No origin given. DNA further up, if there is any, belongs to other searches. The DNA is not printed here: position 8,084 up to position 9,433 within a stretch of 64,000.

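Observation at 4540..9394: AT-rich four-gene cassette: two B12-binding radical SAM enzymes plus two GNAT-fold transferases, with no pathway context I can name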

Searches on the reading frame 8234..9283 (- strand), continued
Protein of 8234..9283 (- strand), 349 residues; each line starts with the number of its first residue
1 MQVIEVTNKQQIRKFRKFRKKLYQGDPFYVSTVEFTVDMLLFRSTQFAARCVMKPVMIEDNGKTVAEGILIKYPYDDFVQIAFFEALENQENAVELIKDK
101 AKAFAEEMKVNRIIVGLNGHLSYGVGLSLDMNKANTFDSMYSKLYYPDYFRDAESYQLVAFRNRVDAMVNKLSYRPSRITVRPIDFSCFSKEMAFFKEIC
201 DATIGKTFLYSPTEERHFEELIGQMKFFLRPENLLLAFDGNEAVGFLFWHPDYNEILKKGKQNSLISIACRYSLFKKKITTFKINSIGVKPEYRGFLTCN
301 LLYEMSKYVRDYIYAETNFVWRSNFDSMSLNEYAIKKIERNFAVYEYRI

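Call 22: find_related_loci(query=A1, collection=genome_contigs, flank=10000)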
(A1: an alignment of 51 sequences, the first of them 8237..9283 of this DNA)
Query A1 (349 aa) in genome_contigs; peptide patterns used: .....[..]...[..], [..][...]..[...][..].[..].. (x = any residue, [..] = any of these).
56 stretches matched a pattern; 42 encode a relative of the query (tblastn E <= 1e-3); 41 distinct loci.
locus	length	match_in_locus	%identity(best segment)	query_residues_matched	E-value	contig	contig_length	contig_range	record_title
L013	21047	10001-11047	68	1-349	9e-167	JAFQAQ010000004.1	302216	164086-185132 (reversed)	MAG: Clostridia bacterium isolate RGIG1646 Goat_Cecum-1__c21338, whole genome shotgun sequence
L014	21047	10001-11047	54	1-349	2e-123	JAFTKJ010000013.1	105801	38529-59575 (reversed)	MAG: Clostridia bacterium isolate RGIG3898 Roe_deer_Cecum-2__c1237, whole genome shotgun sequence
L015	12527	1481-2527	54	1-349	2e-122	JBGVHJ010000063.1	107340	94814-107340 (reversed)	MAG: Eubacteriales bacterium isolate fecal_MAG_346 fecal_MAG_346_contig_0063, whole genome shotgun sequence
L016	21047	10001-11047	54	1-349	4e-119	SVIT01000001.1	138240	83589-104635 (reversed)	MAG: Clostridiales bacterium isolate SIG416 NODE_2614_length_138240_cov_2.389797, whole genome shotgun sequence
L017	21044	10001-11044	51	1-348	7e-114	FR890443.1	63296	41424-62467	Clostridium sp. CAG:448 genomic scaffold, scf106, whole genome shotgun sequence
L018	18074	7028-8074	68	1-349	1e-161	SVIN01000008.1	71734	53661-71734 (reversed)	MAG: Clostridiales bacterium isolate SIG410 NODE_9068_length_71734_cov_2.107476, whole genome shotgun sequence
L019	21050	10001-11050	44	1-349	1e-90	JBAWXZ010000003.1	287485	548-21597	MAG: Eubacteriales bacterium isolate ELA076 MAG076_3, whole genome shotgun sequence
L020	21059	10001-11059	41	3-345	4e-88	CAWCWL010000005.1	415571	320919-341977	MAG: uncultured Actinomycetota bacterium isolate MFD05442.bin.1.394 genome assembly, contig: contig_31665, whole genome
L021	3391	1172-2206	45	1-345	4e-87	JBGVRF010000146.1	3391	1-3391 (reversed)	MAG: Candidatus Scatosoma sp. isolate fecal_MAG_147 fecal_MAG_147_contig_0146, whole genome shotgun sequence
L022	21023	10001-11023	43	9-346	2e-83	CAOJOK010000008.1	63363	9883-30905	MAG TPA_asm: uncultured Clostridia bacterium isolate SRR15730533_bin.94_metawrap_v1.3_MAG genome assembly, contig: NODE.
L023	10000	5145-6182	42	6-346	3e-83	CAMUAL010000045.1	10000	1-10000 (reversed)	MAG TPA_asm: uncultured Clostridia bacterium isolate SRR14038242_bin.67_metawrap_v1.3_MAG genome assembly, contig: NODE.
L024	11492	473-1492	42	10-346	3e-82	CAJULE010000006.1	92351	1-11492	MAG TPA_asm: uncultured Christensenellaceae bacterium isolate MGBC157735 genome assembly, contig: MGBC157735.6, whole ge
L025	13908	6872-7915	39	2-345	3e-82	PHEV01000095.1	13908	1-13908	MAG: Actinobacteria bacterium HGW-Actinobacteria-5 08E140C01_scaffold_3124, whole genome shotgun sequence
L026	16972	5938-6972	43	10-349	5e-82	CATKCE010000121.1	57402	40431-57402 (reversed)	MAG: uncultured bacterium isolate iMGMC-823_1678881669 genome assembly, contig: MegahitA5_3392, whole genome shotgun seq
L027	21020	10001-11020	44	10-346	1e-81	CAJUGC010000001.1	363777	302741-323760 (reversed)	MAG TPA_asm: uncultured Christensenella sp. isolate MGBC137892 genome assembly, contig: MGBC137892.1, whole genome shotg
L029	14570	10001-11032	44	1-345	5e-81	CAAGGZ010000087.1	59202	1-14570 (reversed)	MAG TPA_asm: Clostridia bacterium, isolate HGM11404, WGS project CAAGGZ010000000 data, contig: SRS476212_90_k119_299126,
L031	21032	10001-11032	43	11-349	2e-80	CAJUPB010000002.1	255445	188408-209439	MAG TPA_asm: uncultured Christensenellaceae bacterium isolate MGBC164958 genome assembly, contig: MGBC164958.2, whole ge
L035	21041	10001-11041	41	9-349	5e-74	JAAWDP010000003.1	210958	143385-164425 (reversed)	MAG: Clostridia bacterium isolate ABMPRH_118_0 k141_379087, whole genome shotgun sequence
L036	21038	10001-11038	39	1-345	6e-73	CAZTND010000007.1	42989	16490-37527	MAG TPA_asm: uncultured Clostridia bacterium isolate SRP141132_co4_406 genome assembly, contig: NODE_592_length_42989_co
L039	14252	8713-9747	38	1-345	4e-70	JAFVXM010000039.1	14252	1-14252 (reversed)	MAG: Clostridia bacterium isolate RGIG5484 Sheep_Colon.Co__c1256975, whole genome shotgun sequence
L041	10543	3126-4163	39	1-345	3e-68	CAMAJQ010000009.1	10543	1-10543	MAG: uncultured Clostridia bacterium isolate SRR5665903_bin.54_metaWRAP_v1.3_MAG genome assembly, contig: ERZ11448883.12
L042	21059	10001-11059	36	1-345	1e-68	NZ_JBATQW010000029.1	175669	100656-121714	MAG: Geothrix sp. isolate MFD10516_ilm_asm_bin30 k127_131096, whole genome shotgun sequence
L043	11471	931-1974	40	1-349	9e-68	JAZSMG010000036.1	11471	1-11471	MAG: Christensenellaceae bacterium isolate T1900044555_TS20190021.MAGScoT_cleanbin_000036 SGB_291_k141_2388392, whole ge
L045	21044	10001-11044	39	1-349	2e-66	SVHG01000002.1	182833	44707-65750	MAG: Clostridiales bacterium isolate SIG378 NODE_40_length_182833_cov_39.836585, whole genome shotgun sequence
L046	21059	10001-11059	33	1-345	3e-66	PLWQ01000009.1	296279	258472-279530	MAG: Fibrobacteres bacterium isolate fen_1185 73.20120800_E1D.40_contig_205, whole genome shotgun sequence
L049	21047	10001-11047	31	1-347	5e-48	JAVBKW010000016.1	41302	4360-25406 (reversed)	MAG: Eubacteriales bacterium isolate EPI_MAG_00007 c_000003444832, whole genome shotgun sequence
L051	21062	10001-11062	29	1-345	2e-50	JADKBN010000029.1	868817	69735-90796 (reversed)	MAG: Fibrobacteres bacterium isolate OdNE_18-Q3-R46-58_BAT3C.189 tig00228145-10-8655560, whole genome shotgun sequence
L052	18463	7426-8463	38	5-346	1e-65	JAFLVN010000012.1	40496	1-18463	MAG: Clostridiales bacterium isolate HAN106 Seq12, whole genome shotgun sequence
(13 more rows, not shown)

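Call 27: search_solved_structures(query=A1, max_evalue=10)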
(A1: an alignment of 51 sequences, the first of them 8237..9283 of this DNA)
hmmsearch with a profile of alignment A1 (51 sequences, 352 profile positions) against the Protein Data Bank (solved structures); distinct sequences matched with E-value up to 10: 1.
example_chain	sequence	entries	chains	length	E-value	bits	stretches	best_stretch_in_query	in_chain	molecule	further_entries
3rpd_A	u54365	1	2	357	1.5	11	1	118-188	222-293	Methionine synthase (B12-independent)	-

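Call 33: predict_structure(alignment_id=A1)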
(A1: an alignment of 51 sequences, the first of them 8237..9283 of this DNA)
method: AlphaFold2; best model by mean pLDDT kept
length: 349 residues; sequences in the alignment: 51
mean_pLDDT: 94.9   pTM: 0.91
mean pLDDT of the five models: 94.9, 94.4, 93.5, 93.4, 92.5
residues with pLDDT >= 90: 307; 70-90: 42; 50-70: 0; < 50: 0
segments of 3 or more residues with pLDDT < 50: none
pLDDT, mean of each block of 10 residues (from residue 1): 97 98 97 95 94 98 98 97 98 99 99 97 93 90 97 98 92 88 96 95 90 89 90 98 97 97 93 96 96 92 95 95 91 91 98
secondary structure, 60 per line:
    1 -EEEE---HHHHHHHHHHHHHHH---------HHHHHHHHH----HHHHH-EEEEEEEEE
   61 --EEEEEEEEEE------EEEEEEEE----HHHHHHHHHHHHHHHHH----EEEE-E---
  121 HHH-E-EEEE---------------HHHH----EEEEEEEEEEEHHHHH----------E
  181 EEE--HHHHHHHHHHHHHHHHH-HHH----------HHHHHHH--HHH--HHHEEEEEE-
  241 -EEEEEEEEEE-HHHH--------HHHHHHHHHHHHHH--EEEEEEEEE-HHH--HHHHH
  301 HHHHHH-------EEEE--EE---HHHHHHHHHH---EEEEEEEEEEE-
elements in order: E2-5 H9-23 H33-41 H46-50 E52-60 E63-72 E79-86 H91-107 E112-115 E127-130 H146-149 E154-164 H165-169 E180-183 H186-202 H217-223 E234-239 E242-251 H253-256 H265-278 E281-289 H296-306 E314-317 H325-334 E338-348

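Call 39: search_protein_families(library=padloc, proteins=[window:8234-9283:-], max_evalue=0.01)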
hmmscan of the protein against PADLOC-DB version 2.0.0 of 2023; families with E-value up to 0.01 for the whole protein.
window:8234-9283:- (349 aa): 0 families

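Call 47: list_cluster_members(proteins=[window:8237-9283:-, window:7206-8237:-, window:5876-7237:-, window:4543-5859:-])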
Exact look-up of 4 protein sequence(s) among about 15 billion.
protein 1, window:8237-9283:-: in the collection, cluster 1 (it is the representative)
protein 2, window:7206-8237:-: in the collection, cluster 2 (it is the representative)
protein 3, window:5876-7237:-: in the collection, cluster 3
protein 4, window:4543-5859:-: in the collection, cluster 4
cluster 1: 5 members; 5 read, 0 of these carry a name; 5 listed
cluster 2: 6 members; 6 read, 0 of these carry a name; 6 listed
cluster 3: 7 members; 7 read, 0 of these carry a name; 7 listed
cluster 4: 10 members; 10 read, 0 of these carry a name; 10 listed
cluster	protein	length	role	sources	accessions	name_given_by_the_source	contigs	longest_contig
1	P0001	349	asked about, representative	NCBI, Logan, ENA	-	-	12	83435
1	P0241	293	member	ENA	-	-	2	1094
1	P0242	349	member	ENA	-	-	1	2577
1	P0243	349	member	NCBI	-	-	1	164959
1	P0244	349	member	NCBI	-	-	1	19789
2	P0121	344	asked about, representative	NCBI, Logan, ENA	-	-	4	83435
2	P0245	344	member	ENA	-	-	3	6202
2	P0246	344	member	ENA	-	-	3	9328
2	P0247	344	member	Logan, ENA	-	-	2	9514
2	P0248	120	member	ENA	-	-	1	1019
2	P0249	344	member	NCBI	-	-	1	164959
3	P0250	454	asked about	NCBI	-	-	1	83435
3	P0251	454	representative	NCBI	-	-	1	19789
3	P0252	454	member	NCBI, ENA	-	-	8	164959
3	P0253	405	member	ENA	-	-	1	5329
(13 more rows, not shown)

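Call 54: search_protein_families(library=pfam, proteins=[L018:6284-6988:+, L029:8266-9993:+, L031:7321-9963:+, L039:7770-8615:+, L041:1129-3051:+, L052:6217-7371:+, L019:14784-15704:+, L019:15707-16939:+, L025:11764-12537:+, L035:14767-16089:+], max_evalue=0.0001)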
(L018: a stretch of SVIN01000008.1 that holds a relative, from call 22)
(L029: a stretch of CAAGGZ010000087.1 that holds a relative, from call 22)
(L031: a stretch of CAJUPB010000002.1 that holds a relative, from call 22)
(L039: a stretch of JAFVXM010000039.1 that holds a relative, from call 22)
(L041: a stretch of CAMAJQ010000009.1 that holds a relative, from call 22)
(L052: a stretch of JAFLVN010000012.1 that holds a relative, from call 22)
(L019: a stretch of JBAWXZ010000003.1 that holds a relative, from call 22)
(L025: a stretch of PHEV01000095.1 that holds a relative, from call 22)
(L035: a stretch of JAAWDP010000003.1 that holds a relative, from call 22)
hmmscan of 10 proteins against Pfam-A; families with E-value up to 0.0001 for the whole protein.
L018:6284-6988:+ (234 aa): 1 family
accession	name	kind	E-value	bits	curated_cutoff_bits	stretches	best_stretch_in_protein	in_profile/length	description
PF14808.11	TMEM164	-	1.1e-11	45.1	25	1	6-220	2-212/217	TMEM164 family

L029:8266-9993:+ (575 aa): 3 families
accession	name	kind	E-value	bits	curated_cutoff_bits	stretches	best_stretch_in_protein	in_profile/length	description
PF00664.28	ABC_membrane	-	3.2e-54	184.9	28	1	20-288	3-273/274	ABC transporter transmembrane region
PF00005.33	ABC_tran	-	5e-32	111.8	25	1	353-502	1-137/137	ABC transporter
PF02463.25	SMC_N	-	4.5e-06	26.7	40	1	224-545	135-212/220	RecF/RecN/SMC N terminal domain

L031:7321-9963:+ (880 aa): 2 families
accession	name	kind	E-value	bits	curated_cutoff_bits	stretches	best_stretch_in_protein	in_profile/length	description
PF04851.21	ResIII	-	2.1e-32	112.7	22.5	1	60-253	1-162/164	Type III restriction enzyme, res subunit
PF00270.35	DEAD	-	1e-07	32.3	26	1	85-254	15-161/167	DEAD/DEAH box helicase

L039:7770-8615:+ (281 aa): 0 families

L041:1129-3051:+ (640 aa): 1 family
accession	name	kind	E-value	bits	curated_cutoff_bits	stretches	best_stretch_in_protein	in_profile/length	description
PF09826.15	Beta_propel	-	4e-57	194.6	22.4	1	40-567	4-488/495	Beta propeller domain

L052:6217-7371:+ (384 aa): 2 families
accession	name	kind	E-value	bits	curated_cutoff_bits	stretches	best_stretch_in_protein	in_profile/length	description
PF19583.5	ODP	-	3.7e-17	63.3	27.2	1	32-216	3-194/194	ODP family beta lactamase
PF12724.12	Flavodoxin_5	-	2.8e-09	37.8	27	1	244-330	1-81/145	Flavodoxin domain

L019:14784-15704:+ (306 aa): 3 families
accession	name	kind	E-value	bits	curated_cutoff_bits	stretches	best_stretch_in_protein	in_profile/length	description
PF00005.33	ABC_tran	-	2.2e-23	83.8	25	1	29-167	2-136/137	ABC transporter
PF13732.12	DrrA1-3_C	-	3.8e-16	60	27.4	1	221-304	1-81/81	ATP-binding protein DrrA1-3-like, C-terminal domain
PF13304.12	AAA_21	-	6.8e-13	49.8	27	1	126-198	224-299/304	AAA domain, putative AbiEii toxin, Type IV TA system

L019:15707-16939:+ (410 aa): 1 family
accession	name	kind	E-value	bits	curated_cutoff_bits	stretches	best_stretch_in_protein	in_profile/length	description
PF12698.13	ABC2_membrane_3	-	1.3e-34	120.3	31.6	1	19-386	1-346/347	ABC-2 family transporter protein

L025:11764-12537:+ (257 aa): 0 families

L035:14767-16089:+ (440 aa): 0 families

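Call 55: search_protein_families(library=pfam, proteins=[L036:15000-16184:+, L039:13432-13941:+, L042:14874-15671:+, L043:5701-6855:+, L045:14720-15073:+, L049:14813-15508:+, L031:14816-16087:+, L049:8454-9827:-, L051:7199-8767:-, L046:15252-16433:+], max_evalue=0.0001)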
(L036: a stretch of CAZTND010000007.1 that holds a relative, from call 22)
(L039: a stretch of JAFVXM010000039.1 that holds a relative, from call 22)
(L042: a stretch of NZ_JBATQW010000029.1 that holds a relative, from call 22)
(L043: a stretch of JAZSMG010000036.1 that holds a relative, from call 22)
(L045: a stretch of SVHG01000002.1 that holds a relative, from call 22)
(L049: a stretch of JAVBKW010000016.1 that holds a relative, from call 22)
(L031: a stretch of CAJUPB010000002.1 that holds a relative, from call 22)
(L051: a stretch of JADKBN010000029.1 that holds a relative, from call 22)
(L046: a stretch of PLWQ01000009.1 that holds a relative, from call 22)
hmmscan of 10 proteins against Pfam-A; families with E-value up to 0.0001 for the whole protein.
L036:15000-16184:+ (394 aa): 1 family
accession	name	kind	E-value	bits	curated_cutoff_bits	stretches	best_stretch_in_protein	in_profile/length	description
PF13393.11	tRNA-synt_His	-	2.1e-74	251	25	1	11-318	1-308/308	Histidyl-tRNA synthetase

L039:13432-13941:+ (169 aa): 0 families

L042:14874-15671:+ (265 aa): 1 family
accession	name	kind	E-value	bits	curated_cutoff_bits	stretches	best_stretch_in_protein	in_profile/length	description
PF01852.25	START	-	1e-08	35.2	22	1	58-239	19-204/207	START domain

L043:5701-6855:+ (384 aa): 2 families
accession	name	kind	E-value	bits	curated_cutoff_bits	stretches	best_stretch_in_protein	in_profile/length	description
PF13676.11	TIR_2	-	8.7e-11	42.8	28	1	17-141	1-109/122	TIR domain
PF01582.25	TIR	-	1.7e-06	28.4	21.3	1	15-99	2-77/179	TIR domain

L045:14720-15073:+ (117 aa): 0 families

L049:14813-15508:+ (231 aa): 1 family
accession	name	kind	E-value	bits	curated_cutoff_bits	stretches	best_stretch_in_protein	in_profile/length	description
PF16227.11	DUF4886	-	4.6e-59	199.8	26.7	1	3-220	1-227/242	Domain of unknown function (DUF4886)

L031:14816-16087:+ (423 aa): 0 families

L049:8454-9827:- (457 aa): 3 families
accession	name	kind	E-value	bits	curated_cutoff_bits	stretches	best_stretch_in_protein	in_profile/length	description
PF04055.27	Radical_SAM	-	2.5e-19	70.5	29.5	1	190-346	3-164/166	Radical SAM superfamily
PF02310.24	B12-binding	-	7.5e-14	52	32.1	1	20-118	9-109/121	B12 binding domain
PF19238.5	Radical_SAM_2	-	9.1e-05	22.6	26.7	0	273-353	65-146/151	Radical SAM-like domain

L051:7199-8767:- (522 aa): 2 families
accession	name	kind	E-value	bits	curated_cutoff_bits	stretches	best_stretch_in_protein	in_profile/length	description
PF04055.27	Radical_SAM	-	5.5e-16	59.6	29.5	1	167-297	1-137/166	Radical SAM superfamily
PF13353.11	Fer4_12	-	9.7e-05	23.1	22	0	171-256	13-99/137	4Fe-4S single cluster domain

L046:15252-16433:+ (393 aa): 2 families
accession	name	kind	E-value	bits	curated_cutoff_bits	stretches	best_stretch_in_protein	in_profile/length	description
PF04055.27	Radical_SAM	-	8e-17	62.4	29.5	1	28-143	2-122/166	Radical SAM superfamily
PF13353.11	Fer4_12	-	8e-06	26.6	22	1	32-109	14-97/137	4Fe-4S single cluster domain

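Call 62: search_protein_families(library=pfam, proteins=[L003:7971-9326:-], max_evalue=0.0001)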
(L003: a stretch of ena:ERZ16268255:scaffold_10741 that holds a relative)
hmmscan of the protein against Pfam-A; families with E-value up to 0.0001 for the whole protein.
L003:7971-9326:- (451 aa): 1 family
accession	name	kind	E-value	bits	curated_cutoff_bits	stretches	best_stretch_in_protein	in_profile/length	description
PF00756.26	Esterase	-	4.7e-10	40.1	22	1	14-157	1-152/251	Putative esterase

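Call 64: find_related_loci(query=A1, collection=viral_contigs, flank=8000)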
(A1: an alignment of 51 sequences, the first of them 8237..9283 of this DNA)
Query A1 (349 aa) in viral_contigs; peptide patterns used: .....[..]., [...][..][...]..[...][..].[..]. (x = any residue, [..] = any of these).
10 stretches matched a pattern, but none encodes a relative of the query by tblastn (E <= 1e-3).

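Call 106: search_protein_representatives(alignment_id=A1)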
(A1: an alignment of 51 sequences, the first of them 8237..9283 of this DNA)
Query: 51 sequences, 352 profile positions. Proteins with E-value up to 0.001 (for the whole library): 2389; up to 1e-10: 941; up to 1e-30: 144. The best 150 are listed.
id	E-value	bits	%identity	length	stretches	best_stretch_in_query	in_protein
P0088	1.1e-146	504.8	-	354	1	5-350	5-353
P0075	1.7e-146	504.2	-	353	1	1-351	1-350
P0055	1.5e-143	494.6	-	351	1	1-351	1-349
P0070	7.1e-142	489.1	-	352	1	1-351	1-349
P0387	1.9e-140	484.4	-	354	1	1-351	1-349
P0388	1.1e-122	425.9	-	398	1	10-349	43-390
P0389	2.7e-116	404.9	-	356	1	1-350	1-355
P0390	8.3e-115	400.0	-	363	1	5-351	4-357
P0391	3.1e-112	391.6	-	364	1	4-351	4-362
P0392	4.4e-109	381.2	-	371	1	8-351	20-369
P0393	7.4e-103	360.7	-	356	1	1-350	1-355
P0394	1.2e-100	353.5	-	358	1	1-351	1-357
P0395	7.8e-99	347.5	-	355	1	1-351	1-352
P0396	1.9e-98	346.2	-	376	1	3-351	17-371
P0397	2.8e-96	339.1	-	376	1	3-350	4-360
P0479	5.7e-46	173.6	-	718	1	7-347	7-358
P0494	1.8e-41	158.8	-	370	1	1-339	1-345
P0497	6.6e-41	157.0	-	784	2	3-348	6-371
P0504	8.5e-39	150.0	-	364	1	3-349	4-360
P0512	3.4e-36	141.5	-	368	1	9-349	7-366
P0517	9.5e-35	136.7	-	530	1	9-349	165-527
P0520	3.3e-33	131.7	-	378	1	2-351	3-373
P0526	1.3e-30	123.2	-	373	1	2-349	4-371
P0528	1.8e-29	119.3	-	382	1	3-350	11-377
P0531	4.3e-29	118.1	-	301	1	80-350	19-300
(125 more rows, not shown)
